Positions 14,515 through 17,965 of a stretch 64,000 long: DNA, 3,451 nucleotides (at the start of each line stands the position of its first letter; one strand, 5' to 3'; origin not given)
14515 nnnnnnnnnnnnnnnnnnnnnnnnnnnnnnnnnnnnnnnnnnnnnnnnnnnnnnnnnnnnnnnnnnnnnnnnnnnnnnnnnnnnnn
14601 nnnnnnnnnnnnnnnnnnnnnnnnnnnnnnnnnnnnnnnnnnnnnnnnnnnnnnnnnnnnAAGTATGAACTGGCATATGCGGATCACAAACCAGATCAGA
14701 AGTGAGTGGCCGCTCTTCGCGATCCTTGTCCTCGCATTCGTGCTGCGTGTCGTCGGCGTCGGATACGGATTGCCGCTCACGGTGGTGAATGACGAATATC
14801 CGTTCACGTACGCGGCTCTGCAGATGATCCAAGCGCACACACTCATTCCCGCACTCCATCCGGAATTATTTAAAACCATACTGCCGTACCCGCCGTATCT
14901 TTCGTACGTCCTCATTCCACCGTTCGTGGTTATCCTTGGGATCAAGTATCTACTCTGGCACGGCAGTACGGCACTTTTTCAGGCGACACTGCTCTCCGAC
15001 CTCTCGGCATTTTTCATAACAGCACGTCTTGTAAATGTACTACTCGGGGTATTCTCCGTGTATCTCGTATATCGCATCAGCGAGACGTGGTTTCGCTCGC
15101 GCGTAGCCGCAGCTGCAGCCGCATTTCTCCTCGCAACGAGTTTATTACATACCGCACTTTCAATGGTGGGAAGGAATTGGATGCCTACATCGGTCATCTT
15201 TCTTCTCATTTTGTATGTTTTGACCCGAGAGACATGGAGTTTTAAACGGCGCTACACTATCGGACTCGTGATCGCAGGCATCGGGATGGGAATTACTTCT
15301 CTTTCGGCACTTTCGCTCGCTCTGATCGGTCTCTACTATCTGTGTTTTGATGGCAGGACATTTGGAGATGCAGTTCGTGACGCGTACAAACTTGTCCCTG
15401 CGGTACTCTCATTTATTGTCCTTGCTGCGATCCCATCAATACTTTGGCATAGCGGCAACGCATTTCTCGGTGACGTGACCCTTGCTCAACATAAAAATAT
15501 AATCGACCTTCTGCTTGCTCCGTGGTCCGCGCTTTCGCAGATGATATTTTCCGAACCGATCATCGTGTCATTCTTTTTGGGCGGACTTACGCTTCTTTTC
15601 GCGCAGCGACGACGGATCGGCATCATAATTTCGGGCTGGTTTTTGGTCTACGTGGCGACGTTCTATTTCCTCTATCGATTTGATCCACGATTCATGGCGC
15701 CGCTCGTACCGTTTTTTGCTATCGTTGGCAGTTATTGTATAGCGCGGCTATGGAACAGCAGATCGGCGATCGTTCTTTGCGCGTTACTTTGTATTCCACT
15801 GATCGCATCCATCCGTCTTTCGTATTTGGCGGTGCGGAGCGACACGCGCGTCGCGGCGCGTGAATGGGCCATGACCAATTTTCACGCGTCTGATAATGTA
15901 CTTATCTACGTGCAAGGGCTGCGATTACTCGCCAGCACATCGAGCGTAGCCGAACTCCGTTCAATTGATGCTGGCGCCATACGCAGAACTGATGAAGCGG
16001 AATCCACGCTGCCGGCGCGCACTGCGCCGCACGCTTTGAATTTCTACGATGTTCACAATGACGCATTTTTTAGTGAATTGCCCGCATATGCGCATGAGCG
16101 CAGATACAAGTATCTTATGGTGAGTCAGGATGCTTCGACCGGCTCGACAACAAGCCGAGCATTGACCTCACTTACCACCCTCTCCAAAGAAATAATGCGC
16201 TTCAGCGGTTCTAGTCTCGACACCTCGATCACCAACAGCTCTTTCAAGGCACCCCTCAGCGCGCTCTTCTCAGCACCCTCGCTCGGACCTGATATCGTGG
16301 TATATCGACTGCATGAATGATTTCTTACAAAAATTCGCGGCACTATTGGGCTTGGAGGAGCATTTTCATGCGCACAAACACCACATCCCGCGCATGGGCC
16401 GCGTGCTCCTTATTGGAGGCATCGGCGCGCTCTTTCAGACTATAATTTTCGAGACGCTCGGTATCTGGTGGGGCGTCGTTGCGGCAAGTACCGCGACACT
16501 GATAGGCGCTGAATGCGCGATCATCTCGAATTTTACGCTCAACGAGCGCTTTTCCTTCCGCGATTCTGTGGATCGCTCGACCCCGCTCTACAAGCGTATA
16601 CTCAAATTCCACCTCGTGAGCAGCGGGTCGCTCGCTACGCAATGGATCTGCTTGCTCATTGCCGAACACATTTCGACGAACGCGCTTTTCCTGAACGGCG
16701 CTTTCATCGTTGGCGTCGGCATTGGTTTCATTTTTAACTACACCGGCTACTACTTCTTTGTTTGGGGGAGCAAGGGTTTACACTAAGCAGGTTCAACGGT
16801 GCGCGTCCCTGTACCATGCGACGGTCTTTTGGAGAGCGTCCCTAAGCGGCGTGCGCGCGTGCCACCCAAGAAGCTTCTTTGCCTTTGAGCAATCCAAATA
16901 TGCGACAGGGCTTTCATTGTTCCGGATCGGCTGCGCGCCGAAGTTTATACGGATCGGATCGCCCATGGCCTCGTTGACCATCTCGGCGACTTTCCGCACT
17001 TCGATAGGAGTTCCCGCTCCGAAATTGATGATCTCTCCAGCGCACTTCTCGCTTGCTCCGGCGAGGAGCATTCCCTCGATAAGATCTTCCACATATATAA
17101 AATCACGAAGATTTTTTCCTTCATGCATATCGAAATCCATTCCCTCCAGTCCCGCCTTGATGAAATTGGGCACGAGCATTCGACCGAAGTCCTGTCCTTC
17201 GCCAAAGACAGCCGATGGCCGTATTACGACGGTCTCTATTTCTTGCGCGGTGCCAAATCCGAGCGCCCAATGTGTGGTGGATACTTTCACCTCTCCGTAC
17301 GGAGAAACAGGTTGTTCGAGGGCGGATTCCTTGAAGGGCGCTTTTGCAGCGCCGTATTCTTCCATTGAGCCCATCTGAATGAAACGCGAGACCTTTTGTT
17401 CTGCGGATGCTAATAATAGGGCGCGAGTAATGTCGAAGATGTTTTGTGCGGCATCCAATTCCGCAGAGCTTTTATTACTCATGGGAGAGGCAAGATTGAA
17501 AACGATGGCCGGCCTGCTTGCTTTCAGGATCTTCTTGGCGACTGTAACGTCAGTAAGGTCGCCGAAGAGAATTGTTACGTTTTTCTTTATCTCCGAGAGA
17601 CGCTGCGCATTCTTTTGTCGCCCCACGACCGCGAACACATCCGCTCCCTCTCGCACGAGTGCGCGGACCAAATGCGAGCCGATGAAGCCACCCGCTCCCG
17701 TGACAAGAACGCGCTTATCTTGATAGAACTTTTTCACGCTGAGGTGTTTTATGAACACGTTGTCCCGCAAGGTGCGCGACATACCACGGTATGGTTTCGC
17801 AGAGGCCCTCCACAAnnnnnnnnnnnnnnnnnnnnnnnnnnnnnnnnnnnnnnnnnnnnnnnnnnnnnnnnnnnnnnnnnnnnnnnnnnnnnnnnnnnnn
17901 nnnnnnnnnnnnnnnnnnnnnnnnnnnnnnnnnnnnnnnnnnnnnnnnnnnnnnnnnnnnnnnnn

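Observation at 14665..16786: GT-C glycosyltransferase with overlapping GtrA-like partner: consumer of a lipid-linked sugar donor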

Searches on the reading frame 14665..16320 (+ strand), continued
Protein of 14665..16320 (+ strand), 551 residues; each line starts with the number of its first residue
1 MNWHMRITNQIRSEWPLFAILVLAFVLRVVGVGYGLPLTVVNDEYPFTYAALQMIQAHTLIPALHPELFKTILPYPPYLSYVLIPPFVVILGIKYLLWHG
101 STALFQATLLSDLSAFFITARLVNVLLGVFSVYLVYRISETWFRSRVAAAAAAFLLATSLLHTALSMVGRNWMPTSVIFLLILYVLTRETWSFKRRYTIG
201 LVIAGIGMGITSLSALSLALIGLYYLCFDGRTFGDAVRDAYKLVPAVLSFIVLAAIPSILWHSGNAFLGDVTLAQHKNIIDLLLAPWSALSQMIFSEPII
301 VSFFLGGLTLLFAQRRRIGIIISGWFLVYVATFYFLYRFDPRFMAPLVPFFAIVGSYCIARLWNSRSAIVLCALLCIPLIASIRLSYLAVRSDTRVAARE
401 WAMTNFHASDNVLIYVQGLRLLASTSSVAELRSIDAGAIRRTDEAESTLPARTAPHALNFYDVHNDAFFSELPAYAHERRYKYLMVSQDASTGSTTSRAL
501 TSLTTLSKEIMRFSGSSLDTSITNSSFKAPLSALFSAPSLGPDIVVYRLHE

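Call 70: search_protein_families(library=pfam, proteins=[L014:12682-14208:-, L014:11612-12715:-, L004:12123-13769:-, L004:13584-14630:+, L004:14605-15732:+, L004:15740-16456:+, L004:16458-16946:+, L004:17445-18824:-, L004:18890-20038:+], max_evalue=0.01)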
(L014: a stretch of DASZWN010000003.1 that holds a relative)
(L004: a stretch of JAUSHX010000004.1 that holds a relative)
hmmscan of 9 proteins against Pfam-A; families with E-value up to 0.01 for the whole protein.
L014:12682-14208:- (508 aa): 0 families

L014:11612-12715:- (367 aa): 0 families

L004:12123-13769:- (548 aa): 1 family
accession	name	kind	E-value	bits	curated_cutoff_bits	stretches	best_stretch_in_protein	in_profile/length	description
PF13231.12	PMT_2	-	2.9e-06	28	26.1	1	167-315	4-155/160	Dolichyl-phosphate-mannose-protein mannosyltransferase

L004:13584-14630:+ (348 aa): 8 families
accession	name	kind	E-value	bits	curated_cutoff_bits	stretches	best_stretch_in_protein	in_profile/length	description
PF01408.29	GFO_IDH_MocA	-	5.8e-28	98.4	24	1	14-133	1-120/120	Oxidoreductase family, NAD-binding Rossmann fold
PF22725.1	GFO_IDH_MocA_C3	-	9.9e-17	61.5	27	1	141-250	1-123/124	GFO/IDH/MocA C-terminal domain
PF02894.22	GFO_IDH_MocA_C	-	1.4e-13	51.6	22.9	1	145-341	1-214/218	Oxidoreductase family, C-terminal alpha/beta domain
PF03807.23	F420_oxidored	-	3.5e-07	31.1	21.6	1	15-102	1-88/94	NADP oxidoreductase coenzyme F420-dependent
PF03447.22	NAD_binding_3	-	0.00012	23.2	24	1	20-130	1-114/116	Homoserine dehydrogenase, NAD binding domain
PF03435.24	Sacchrp_dh_NADP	-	0.00052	20.8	25.1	1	16-103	1-96/129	Saccharopine dehydrogenase NADP binding domain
PF01118.30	Semialdhyde_dh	-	0.0019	19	26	1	15-102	1-93/121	Semialdehyde dehydrogenase, NAD binding domain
PF02254.24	TrkA_N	-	0.0079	16.9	23.8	0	18-87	3-74/116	TrkA-N domain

L004:14605-15732:+ (375 aa): 5 families
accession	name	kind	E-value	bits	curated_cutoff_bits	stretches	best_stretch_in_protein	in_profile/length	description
PF01041.23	DegT_DnrJ_EryC1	-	4.3e-121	405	19.8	1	26-371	4-359/360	DegT/DnrJ/EryC1/StrS aminotransferase family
PF00155.27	Aminotran_1_2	-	1.1e-09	38.4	19.7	1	51-224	47-247/361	Aminotransferase class I and II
PF01053.26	Cys_Met_Meta_PP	-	4.5e-05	22.6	27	1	48-221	54-225/381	Cys/Met metabolism PLP-dependent enzyme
PF00266.25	Aminotran_5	-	7.9e-05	22.2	21.5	1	69-210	69-214/371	Aminotransferase class-V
PF01212.27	Beta_elim_lyase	-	0.0035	17.1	27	1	50-227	36-229/288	Beta-eliminating lyase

L004:15740-16456:+ (238 aa): 4 families
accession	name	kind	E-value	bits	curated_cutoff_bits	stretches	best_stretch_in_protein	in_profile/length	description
PF00535.33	Glycos_transf_2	-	6.6e-21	75.4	23.3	1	6-109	1-99/168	Glycosyl transferase family 2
PF13641.12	Glyco_tranf_2_3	-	3.7e-06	27.6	27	1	5-90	3-88/230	Glycosyltransferase like family 2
PF10111.15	Glyco_tranf_2_2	-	0.00031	20.7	27.3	1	14-99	11-92/276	Glycosyltransferase like family 2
PF13704.12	Glyco_tranf_2_4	-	0.0077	17.1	27.5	0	26-73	7-51/98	Glycosyl transferase family 2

L004:16458-16946:+ (162 aa): 5 families
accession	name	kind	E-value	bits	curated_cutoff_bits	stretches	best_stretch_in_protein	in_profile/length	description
PF00132.30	Hexapep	-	2.4e-24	84.4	27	4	33-65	2-34/36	Bacterial transferase hexapeptide (six repeats)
PF25084.1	LbH_EIF2B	-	1.4e-09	38.3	54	1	13-81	36-103/105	EIF2B subunit epsilon LbH domain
PF14602.12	Hexapep_2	-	1.6e-09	37.8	27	1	117-143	10-34/34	Hexapeptide repeat of succinyl-transferase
PF25087.1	GMPPB_C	-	0.00013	22.1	39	0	45-81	5-41/110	GMPPB C-terminal domain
PF24894.1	Hexapep_GlmU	-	0.005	17.4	23.3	0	13-65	32-83/104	GlmU-like, C-terminal hexapeptide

L004:17445-18824:- (459 aa): 3 families
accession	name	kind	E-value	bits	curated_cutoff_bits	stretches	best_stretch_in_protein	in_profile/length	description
PF00702.32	Hydrolase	-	1.4e-09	39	26.4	1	263-435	2-190/191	haloacid dehalogenase-like hydrolase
PF13419.12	HAD_2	-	3.2e-06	27.8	23.8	1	343-441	78-177/178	Haloacid dehalogenase-like hydrolase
PF08668.18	HDOD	-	0.0015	18.5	22.9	1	67-125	87-146/196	HDOD domain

L004:18890-20038:+ (382 aa): 5 families
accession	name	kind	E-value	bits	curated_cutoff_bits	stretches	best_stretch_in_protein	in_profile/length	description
PF01041.23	DegT_DnrJ_EryC1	-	8.7e-133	443.4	19.8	1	13-377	3-359/360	DegT/DnrJ/EryC1/StrS aminotransferase family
PF01212.27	Beta_elim_lyase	-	3.1e-08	33.7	27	1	31-206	29-223/288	Beta-eliminating lyase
PF00155.27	Aminotran_1_2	-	1e-07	31.9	19.7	1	39-160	47-190/361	Aminotransferase class I and II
PF01053.26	Cys_Met_Meta_PP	-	4.2e-06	26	27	1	34-159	52-177/381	Cys/Met metabolism PLP-dependent enzyme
PF00266.25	Aminotran_5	-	0.00057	19.4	21.5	1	54-161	66-181/371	Aminotransferase class-V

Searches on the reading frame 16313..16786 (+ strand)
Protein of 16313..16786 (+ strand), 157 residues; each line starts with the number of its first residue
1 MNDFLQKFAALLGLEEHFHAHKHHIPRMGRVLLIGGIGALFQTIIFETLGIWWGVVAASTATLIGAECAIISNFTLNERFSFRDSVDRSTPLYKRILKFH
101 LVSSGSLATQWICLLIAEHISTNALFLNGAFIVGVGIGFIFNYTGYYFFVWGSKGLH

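Call 4: search_protein_families(library=pfam, proteins=[window:16313-16786:+], max_evalue=0.01)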
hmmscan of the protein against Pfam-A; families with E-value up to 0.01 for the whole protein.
window:16313-16786:+ (157 aa): 1 family
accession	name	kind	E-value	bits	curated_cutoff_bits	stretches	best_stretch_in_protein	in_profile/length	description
PF04138.20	GtrA_DPMS_TM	-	2.1e-16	60.6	26.1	1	32-151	3-117/117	GtrA/DPMS, transmembrane domain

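Call 7: search_protein_families(library=ncbifam, proteins=[window:16313-16786:+], max_evalue=0.01)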
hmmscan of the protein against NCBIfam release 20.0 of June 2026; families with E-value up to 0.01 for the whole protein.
window:16313-16786:+ (157 aa): 0 families

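Call 66: search_solved_structures(query=window:16313-16786:+, max_evalue=10, show_alignments=2)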
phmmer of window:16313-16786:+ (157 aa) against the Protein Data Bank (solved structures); distinct sequences matched with E-value up to 10: 3.
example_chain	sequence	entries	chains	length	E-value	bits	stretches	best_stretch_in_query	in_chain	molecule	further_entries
5mlz_A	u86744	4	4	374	0.0033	20.5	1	49-142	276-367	Dolichol monophosphate mannose synthase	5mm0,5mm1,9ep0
2b6g_A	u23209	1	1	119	0.25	14.4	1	57-118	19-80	Vts1p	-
8vhh_A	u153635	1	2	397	0.65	13.1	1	12-72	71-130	Tryptophan synthase beta chain 1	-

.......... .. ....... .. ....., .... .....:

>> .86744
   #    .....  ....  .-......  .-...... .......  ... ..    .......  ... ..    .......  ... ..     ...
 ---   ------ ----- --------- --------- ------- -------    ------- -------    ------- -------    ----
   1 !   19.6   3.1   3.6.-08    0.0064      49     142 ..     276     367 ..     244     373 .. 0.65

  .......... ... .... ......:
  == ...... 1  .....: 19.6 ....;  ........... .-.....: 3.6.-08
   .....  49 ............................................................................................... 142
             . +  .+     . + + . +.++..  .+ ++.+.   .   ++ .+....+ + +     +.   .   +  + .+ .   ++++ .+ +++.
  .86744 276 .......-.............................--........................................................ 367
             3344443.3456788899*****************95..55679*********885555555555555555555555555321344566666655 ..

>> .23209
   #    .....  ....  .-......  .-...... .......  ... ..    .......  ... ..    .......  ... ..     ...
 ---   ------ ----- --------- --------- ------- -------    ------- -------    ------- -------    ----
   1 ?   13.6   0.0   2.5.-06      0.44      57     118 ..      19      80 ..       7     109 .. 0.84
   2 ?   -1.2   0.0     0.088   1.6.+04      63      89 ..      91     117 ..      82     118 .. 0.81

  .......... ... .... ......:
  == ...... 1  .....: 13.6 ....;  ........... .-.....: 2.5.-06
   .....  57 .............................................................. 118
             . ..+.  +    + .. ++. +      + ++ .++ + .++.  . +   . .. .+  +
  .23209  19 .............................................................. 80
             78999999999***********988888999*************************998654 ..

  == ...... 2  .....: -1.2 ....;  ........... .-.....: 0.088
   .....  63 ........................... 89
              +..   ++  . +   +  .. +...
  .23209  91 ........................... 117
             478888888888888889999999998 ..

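Call 104: list_cluster_members(proteins=[P0001, window:16313-16786:+, P0188, P0068])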
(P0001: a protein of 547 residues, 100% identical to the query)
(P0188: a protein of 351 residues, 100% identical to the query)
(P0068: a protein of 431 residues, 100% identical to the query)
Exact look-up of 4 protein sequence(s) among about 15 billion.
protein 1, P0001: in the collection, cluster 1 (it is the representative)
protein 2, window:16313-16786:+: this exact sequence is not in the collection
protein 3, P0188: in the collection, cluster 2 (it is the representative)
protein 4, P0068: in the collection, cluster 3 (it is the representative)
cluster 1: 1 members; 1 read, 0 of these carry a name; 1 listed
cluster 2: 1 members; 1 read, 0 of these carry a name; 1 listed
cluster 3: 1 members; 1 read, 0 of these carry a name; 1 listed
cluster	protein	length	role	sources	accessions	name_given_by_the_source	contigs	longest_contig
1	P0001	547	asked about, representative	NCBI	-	-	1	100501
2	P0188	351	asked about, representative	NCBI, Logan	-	-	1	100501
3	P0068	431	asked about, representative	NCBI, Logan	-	-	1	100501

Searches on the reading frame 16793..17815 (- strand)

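Call 4: search_protein_families(library=pfam, proteins=[window:16793-17815:-], max_evalue=0.01)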
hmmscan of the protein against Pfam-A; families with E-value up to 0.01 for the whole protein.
window:16793-17815:- (340 aa): 12 families
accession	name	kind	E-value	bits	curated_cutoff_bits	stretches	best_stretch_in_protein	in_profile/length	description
PF01370.27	Epimerase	-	4.3e-43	147.9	20.9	1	36-266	1-240/240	NAD dependent epimerase/dehydratase family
PF16363.11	GDP_Man_Dehyd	-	4.1e-38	132.1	27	1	37-330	1-331/332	GDP-mannose 4,6 dehydratase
PF01073.25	3Beta_HSD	-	5.1e-17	62.3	22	1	37-252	1-228/280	3-beta hydroxysteroid dehydrogenase/isomerase family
PF13460.12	NAD_binding_10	-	9.5e-13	48.8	27.2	1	40-166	1-114/184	NAD(P)H-binding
PF04321.23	RmlD_sub_bind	-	4.5e-12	46.1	27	1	35-214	2-163/287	RmlD substrate binding domain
PF05368.20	NmrA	-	2.2e-10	41.1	27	1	33-146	2-103/298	NmrA-like family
PF02719.21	Polysacc_synt_2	-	3.8e-07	30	20.2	1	36-281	1-244/293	Polysaccharide biosynthesis protein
PF00106.31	adh_short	-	5.6e-07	29.7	26.6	1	34-99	1-70/195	short chain dehydrogenase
PF07993.18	NAD_binding_4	-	3.2e-05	23.7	20.1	1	38-78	1-44/258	Male sterility protein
PF08659.16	KR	-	6.4e-05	23.4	22.6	1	36-101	3-76/180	KR domain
PF02254.24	TrkA_N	-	0.0034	18.1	23.8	1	37-108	2-70/116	TrkA-N domain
PF01488.26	Shikimate_DH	-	0.0034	17.9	24.3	1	31-89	10-68/138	Shikimate / quinate 5-dehydrogenase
